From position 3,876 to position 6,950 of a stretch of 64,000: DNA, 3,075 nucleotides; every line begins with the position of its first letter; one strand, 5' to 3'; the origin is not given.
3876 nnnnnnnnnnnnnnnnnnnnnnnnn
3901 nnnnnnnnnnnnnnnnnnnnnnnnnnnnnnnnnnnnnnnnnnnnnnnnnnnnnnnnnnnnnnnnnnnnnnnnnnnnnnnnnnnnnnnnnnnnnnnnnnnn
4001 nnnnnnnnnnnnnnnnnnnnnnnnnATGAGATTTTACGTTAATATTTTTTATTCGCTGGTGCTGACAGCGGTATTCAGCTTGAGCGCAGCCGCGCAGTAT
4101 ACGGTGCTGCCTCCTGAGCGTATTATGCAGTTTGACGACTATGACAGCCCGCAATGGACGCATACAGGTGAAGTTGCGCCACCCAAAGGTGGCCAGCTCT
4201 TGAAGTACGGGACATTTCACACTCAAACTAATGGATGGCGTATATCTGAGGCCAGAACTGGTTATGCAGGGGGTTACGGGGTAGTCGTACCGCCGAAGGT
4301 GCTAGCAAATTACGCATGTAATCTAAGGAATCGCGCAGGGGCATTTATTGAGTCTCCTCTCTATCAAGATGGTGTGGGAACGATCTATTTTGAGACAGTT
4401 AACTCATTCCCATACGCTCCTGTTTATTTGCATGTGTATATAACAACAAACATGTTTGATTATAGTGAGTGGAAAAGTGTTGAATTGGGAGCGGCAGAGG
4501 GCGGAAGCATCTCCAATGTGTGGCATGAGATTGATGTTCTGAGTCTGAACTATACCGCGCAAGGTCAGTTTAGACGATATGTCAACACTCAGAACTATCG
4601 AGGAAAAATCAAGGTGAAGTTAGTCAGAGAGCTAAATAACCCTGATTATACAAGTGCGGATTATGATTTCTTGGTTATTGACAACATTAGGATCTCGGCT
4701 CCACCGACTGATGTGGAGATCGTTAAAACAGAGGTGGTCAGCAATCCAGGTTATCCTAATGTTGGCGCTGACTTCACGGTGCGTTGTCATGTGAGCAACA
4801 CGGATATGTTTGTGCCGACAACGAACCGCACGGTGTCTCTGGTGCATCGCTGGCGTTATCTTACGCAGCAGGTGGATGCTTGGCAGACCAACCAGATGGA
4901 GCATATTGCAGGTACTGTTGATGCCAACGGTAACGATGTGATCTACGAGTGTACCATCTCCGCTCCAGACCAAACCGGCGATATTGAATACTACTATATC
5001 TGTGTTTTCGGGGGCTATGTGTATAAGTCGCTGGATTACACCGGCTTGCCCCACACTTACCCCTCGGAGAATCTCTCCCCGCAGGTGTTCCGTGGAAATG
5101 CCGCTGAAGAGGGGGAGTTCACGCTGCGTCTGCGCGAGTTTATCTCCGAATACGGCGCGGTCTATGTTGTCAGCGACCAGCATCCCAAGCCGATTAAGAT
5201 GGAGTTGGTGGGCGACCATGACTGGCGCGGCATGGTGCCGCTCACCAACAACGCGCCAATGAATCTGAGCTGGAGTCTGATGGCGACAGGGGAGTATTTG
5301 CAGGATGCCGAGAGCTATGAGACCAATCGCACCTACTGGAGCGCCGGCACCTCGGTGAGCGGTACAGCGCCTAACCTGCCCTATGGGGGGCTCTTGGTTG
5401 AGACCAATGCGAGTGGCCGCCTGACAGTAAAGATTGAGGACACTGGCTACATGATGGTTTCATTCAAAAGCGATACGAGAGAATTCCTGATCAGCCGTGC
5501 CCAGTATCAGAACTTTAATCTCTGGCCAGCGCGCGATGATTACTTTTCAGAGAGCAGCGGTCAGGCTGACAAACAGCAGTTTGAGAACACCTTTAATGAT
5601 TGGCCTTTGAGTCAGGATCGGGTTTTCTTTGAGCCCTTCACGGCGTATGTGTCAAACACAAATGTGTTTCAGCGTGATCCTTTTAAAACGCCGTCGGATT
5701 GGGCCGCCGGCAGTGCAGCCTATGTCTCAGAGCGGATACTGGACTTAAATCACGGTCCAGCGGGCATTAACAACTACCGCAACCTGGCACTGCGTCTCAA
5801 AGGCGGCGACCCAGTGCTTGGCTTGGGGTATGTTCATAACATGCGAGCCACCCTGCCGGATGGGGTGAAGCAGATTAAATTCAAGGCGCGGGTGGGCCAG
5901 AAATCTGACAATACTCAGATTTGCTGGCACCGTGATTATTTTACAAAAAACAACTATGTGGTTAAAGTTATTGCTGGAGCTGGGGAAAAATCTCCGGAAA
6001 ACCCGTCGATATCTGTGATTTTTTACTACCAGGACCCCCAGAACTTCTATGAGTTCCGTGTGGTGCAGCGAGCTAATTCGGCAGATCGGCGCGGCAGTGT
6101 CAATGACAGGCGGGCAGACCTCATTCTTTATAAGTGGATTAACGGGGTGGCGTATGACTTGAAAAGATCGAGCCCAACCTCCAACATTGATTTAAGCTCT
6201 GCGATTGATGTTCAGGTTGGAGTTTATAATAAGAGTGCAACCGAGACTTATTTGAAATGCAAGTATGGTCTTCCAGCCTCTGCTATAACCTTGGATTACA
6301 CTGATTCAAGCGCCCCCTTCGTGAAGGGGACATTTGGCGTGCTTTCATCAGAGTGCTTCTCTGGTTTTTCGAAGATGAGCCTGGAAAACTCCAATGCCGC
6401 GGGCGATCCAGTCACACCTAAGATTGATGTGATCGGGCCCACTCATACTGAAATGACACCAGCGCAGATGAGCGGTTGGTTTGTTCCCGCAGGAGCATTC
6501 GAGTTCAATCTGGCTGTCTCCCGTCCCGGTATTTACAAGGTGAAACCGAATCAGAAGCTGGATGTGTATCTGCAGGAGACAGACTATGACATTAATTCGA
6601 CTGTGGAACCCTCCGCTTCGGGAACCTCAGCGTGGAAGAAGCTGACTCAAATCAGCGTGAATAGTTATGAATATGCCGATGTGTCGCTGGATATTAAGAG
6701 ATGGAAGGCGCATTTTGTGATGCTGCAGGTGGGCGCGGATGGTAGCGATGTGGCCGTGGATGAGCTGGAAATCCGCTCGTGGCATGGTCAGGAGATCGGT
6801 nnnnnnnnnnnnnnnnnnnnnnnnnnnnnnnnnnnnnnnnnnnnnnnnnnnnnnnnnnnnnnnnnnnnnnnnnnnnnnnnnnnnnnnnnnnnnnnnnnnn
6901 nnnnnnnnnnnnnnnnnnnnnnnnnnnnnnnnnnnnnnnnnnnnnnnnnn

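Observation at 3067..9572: Pseudopilin-like gene paired with a ~1850-aa secreted protein: possible pseudopilus-associated adhesin or substrate-capture module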

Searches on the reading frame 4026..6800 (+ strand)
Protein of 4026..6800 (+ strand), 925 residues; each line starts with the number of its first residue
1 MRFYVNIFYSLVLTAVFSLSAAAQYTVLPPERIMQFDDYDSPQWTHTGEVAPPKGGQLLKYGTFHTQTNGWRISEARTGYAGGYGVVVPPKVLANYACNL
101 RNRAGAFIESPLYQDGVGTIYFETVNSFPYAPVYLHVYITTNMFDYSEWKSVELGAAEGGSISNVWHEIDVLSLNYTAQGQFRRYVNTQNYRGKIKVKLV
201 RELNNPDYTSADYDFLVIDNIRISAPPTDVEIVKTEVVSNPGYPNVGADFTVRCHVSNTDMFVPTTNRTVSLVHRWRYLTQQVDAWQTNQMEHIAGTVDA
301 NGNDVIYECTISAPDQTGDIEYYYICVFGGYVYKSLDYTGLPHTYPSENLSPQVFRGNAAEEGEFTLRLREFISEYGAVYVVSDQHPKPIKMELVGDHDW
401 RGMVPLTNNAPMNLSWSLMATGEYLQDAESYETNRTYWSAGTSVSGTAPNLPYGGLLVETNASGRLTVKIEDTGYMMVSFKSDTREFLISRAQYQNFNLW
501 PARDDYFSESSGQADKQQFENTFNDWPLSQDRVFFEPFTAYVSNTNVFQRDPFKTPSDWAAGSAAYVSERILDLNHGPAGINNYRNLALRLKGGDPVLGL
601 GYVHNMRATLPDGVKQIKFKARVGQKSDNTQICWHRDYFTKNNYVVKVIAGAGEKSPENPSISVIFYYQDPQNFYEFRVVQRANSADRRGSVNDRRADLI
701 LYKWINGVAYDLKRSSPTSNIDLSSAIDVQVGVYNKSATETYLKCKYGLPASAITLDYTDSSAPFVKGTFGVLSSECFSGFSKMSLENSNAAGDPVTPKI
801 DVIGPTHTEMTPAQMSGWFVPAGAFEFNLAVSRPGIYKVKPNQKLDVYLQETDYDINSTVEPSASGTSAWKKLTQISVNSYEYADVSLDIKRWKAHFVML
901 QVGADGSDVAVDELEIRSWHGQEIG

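Call 49: predict_structure(alignment_id=A3)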
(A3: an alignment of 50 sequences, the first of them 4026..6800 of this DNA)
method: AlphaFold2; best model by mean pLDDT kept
length: 925 residues; sequences in the alignment: 50
mean_pLDDT: 86.8   pTM: 0.49
mean pLDDT of the five models: 86.8, 84.3, 82.4, 81.6, 80.9
residues with pLDDT >= 90: 518; 70-90: 320; 50-70: 48; < 50: 39
segments of 3 or more residues with pLDDT < 50: 20-23, 499-523
pLDDT, mean of each block of 10 residues (from residue 1): 75 66 64 87 85 61 90 91 87 89 94 94 93 95 94 88 95 93 93 95 88 90 93 75 80 90 87 86 87 83 88 87 92 85 85 81 78 91 91 93 81 87 81 87 70 88 87 87 92 58 40 36 51 88 86 93 94 84 88 88 95 93 89 96 97 94 97 97 88 91 96 94 94 96 95 93 96 96 96 94 81 90 92 91 95 89 92 96 95 92 90 91 50
secondary structure, 60 per line:
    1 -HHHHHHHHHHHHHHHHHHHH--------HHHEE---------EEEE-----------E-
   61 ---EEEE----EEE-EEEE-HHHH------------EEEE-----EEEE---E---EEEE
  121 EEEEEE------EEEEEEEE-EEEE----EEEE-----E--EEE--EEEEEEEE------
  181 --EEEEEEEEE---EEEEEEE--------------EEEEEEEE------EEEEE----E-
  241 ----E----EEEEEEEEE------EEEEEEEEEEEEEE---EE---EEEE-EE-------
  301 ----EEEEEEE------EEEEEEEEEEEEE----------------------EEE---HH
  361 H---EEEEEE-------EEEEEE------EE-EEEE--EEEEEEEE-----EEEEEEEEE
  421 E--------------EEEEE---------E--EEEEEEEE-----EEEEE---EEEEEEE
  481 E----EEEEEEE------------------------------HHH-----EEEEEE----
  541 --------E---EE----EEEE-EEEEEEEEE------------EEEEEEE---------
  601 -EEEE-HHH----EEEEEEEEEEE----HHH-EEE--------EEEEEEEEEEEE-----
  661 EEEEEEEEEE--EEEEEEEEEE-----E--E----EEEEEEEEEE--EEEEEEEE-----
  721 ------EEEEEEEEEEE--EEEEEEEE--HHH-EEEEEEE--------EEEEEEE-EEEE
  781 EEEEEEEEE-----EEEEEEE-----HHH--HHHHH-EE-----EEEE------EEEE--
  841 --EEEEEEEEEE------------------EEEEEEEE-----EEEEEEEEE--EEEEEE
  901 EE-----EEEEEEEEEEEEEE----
elements in order (helices of 4 or more, strands of 3 or more residues): H2-21 E44-47 E64-67 E72-74 E76-79 H81-84 E97-100 E106-109 E117-126 E133-140 E142-145 E150-153 E162-164 E167-174 E183-191 E195-201 E216-223 E230-234 E250-258 E265-278 E287-290 E305-311 E318-330 E353-355 E365-370 E378-383 E393-396 E399-406 E412-421 E436-440 E453-460 E466-470 E474-481 E486-492 E531-536 E559-562 E564-572 E585-591 E602-605 E614-624 E633-635 E644-655 E661-670 E673-682 E696-705 E708-715 E727-737 E740-747 E754-760 E769-775 E777-789 E795-801 H812-816 E825-828 E835-838 E843-852 E871-878 E884-892 E895-902 E908-921

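Call 52: fold_search(model_id=the predicted structure, library=pdb)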
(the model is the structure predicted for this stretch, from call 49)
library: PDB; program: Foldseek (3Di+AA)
matches with E <= 10: 1236; with E <= 0.001: 15
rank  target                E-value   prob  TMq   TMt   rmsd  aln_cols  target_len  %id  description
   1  2e26_A                9.9e-08  0.99  0.10  0.13  31.3       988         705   11  Crystal structure of two repeat fragment of reelin (released 2007-05-22)
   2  5b4x_A                7.0e-07  0.99  0.11  0.14  31.2      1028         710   10  Crystal structure of the ApoER2 ectodomain in complex with the Reelin R56 fragment (released 2017-04-26)
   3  3a7q_A                1.2e-06  0.99  0.11  0.15  31.4       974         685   11  Structural basis for specific recognition of reelin by its receptors (released 2010-03-23)
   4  5z5d                  1.4e-05  0.98  0.10  0.18  29.4       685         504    8  Crystal structure of a thermostable glycoside hydrolase family 43 {beta}-1,4-xylosidase from Geobacillus thermoleovorans (released 2018-04-25)
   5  8wa2_E                3.1e-05  0.80  0.12  0.08  34.3      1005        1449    8  cryo-EM structure of native mastigonemes isolated from Chlamydomonas reinhardtii at 3.0 angstrom resolution (released 2024-04-10)
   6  6a48                  3.5e-05  0.96  0.13  0.17  33.9      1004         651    9  Crystal structure of reelin N-terminal region (released 2019-06-19)
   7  3k4z_A                8.0e-05  1.00  0.12  0.33  19.8       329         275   11  Crystal Structure of the Cellulosomal CBM4 from Clostridium thermocellum Cellulase CbhA (released 2010-07-28)
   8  2c9a_A                8.8e-05  1.00  0.12  0.34  12.9       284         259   13  Crystal structure of the MAM-Ig module of receptor protein tyrosine phosphatase mu (released 2006-01-19)
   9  9h9a                  1.7e-04  0.15  0.06  0.05  41.6      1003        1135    9  native structure of the full-length pesticidal protein Cry8Ba2, from crystals formed in vivo (form 1) (released 2025-12-03)
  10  7auw_A                2.4e-04  1.00  0.10  0.17  18.1       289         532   12  Inhibitory complex of human meprin beta with mouse fetuin-B. (released 2021-04-14)
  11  8eok_G                4.7e-04  0.66  0.12  0.16  38.0       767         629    8  Structure of the C3bB proconvertase in complex with lufaxin and factor Xa (released 2023-08-30)
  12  4u48                  7.4e-04  0.25  0.10  0.07  46.1      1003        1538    9  Crystal structure of Salmonella alpha-2-macroglobulin (released 2014-09-17)
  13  7uaf_C                8.9e-04  0.99  0.11  0.17  19.3       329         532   11  Human meprin alpha inhibitory complex with compound 10d (N~3~,N~3~-bis[(2H-1,3-benzodioxol-5-yl)methyl]-N-hydroxy-beta (released 2022-11-02)
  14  2ifr_A                9.8e-04  1.00  0.14  0.50   9.6       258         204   10  Crystal structure of Scytalido-glutamic peptidase with a peptide based transition state analog (released 2006-10-03)
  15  2v5y                  9.8e-04  0.80  0.13  0.18  35.1       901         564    8  Crystal structure of the receptor protein tyrosine phosphatase mu ectodomain (released 2007-09-11)
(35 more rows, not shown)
